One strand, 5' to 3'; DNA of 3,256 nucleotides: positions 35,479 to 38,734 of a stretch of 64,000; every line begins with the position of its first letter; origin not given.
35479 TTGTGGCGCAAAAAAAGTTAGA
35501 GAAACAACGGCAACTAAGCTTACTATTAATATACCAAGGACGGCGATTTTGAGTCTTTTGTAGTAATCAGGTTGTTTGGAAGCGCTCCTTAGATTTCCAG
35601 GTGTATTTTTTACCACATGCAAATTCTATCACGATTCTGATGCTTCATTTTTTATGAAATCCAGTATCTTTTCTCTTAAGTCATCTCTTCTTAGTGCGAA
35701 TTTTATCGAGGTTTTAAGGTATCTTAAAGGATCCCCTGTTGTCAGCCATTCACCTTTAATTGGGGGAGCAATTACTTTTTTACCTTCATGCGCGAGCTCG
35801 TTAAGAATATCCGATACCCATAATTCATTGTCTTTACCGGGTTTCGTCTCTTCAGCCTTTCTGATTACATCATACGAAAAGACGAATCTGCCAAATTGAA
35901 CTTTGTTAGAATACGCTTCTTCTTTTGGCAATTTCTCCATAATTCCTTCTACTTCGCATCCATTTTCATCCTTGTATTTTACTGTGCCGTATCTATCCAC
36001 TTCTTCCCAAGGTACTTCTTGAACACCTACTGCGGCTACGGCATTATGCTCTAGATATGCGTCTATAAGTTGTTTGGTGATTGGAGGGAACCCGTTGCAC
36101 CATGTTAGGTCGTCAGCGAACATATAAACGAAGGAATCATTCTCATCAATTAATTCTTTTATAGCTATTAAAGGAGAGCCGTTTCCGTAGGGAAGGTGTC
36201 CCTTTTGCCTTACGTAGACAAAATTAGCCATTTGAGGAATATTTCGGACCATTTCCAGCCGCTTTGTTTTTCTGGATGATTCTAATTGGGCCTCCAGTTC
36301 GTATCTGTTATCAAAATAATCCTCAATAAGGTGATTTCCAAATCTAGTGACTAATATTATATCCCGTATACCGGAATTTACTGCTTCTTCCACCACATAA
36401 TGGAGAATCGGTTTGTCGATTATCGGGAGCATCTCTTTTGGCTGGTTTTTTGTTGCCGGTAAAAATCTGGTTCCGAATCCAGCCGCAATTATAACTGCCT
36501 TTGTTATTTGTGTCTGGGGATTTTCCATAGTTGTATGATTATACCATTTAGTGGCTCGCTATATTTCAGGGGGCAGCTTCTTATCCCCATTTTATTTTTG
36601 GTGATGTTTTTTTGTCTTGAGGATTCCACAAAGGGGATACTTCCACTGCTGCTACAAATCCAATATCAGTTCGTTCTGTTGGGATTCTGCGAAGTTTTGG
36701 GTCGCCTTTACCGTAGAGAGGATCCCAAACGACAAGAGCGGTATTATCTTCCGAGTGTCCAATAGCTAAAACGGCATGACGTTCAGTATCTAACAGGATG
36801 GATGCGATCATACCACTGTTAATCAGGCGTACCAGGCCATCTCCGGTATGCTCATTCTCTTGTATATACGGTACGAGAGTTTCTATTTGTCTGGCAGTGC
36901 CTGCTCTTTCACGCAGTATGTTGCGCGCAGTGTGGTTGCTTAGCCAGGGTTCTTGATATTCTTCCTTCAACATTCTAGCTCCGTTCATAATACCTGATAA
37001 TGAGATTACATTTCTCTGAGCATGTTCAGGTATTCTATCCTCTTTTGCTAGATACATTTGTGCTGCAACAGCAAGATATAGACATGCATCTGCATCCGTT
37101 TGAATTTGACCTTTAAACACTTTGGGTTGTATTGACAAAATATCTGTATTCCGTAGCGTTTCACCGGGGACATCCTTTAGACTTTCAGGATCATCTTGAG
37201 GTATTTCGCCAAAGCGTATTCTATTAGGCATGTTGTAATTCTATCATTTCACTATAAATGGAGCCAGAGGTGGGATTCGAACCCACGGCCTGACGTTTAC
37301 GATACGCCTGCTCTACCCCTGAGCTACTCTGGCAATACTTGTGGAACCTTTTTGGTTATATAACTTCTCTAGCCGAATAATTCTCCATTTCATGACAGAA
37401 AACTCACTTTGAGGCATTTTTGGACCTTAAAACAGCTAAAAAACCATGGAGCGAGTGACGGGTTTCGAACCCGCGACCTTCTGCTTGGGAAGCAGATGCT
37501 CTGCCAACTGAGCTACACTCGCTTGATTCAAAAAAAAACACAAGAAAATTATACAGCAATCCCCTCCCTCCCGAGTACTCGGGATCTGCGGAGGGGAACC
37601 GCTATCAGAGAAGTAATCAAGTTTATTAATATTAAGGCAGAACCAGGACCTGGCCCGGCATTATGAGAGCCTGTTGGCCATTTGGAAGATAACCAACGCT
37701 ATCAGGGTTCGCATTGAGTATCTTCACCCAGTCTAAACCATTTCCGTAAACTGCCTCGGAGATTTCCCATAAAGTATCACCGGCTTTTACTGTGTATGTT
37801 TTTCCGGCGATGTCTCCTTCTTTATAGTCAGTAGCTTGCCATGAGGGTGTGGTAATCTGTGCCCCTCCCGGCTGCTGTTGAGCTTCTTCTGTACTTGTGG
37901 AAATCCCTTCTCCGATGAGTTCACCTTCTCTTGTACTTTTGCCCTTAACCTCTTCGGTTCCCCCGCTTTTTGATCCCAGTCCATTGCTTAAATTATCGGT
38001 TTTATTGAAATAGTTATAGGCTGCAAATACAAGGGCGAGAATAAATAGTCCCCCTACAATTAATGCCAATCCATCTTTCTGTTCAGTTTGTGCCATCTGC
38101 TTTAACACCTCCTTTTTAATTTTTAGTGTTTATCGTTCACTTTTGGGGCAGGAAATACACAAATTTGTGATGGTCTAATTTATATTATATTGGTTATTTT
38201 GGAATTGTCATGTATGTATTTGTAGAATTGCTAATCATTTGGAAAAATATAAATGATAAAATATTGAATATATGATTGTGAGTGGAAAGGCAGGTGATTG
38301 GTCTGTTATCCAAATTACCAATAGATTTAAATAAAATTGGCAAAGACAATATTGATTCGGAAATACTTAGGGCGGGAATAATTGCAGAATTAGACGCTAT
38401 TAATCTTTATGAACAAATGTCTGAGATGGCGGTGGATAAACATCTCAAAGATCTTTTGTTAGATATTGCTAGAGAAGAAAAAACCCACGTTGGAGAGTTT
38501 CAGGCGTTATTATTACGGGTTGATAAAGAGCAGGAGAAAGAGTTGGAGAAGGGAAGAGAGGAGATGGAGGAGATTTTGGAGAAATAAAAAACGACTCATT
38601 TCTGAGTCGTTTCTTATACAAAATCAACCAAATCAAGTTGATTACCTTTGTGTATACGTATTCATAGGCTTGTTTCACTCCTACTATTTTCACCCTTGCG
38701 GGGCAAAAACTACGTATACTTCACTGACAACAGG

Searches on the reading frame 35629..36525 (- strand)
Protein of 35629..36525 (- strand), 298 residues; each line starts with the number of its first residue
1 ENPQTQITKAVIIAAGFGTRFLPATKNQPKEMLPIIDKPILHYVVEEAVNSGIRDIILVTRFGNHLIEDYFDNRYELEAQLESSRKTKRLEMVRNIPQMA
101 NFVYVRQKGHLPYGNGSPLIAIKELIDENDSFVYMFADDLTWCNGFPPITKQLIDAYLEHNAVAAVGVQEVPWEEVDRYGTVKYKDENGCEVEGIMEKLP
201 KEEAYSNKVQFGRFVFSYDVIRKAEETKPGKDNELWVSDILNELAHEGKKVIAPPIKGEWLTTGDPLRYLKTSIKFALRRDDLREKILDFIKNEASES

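Call 39: search_protein_families(library=pfam, proteins=[window:35629-36525:-], max_evalue=0.0001)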
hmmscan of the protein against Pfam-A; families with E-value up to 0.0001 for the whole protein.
window:35629-36525:- (298 aa): 2 families
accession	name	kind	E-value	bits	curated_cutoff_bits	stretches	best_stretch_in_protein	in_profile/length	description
PF00483.29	NTP_transferase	-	1.5e-30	107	21.2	1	9-272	1-238/245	Nucleotidyl transferase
PF12804.13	NTP_transf_3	-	2.9e-06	28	27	1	10-65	1-49/160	MobA-like NTP transferase domain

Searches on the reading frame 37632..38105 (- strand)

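Call 39: search_protein_families(library=pfam, proteins=[window:37632-38105:-], max_evalue=0.0001)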
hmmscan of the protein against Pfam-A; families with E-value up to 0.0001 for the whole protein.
window:37632-38105:- (157 aa): 1 family
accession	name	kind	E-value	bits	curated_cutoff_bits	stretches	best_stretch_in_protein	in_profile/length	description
PF01476.26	LysM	-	5.5e-08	33.1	20.9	1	104-157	1-43/43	LysM domain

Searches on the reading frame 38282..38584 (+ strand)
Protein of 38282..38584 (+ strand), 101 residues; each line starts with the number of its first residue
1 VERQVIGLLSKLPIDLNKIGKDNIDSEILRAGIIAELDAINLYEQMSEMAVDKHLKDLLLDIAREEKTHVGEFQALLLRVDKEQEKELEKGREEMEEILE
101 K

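Call 39: search_protein_families(library=pfam, proteins=[window:38282-38584:+], max_evalue=0.0001)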
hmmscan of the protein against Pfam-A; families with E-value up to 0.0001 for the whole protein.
window:38282-38584:+ (101 aa): 3 families
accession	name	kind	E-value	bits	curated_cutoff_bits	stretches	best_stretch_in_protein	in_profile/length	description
PF02915.23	Rubrerythrin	-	6.9e-07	30.2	22.8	1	27-95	1-72/137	Rubrerythrin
PF09537.16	DUF2383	-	7.1e-06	26.6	30.8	1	34-87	11-64/111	Domain of unknown function (DUF2383)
PF22277.2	EncFtn-like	-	1.5e-05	25.1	27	1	18-89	8-79/85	EncFtn-like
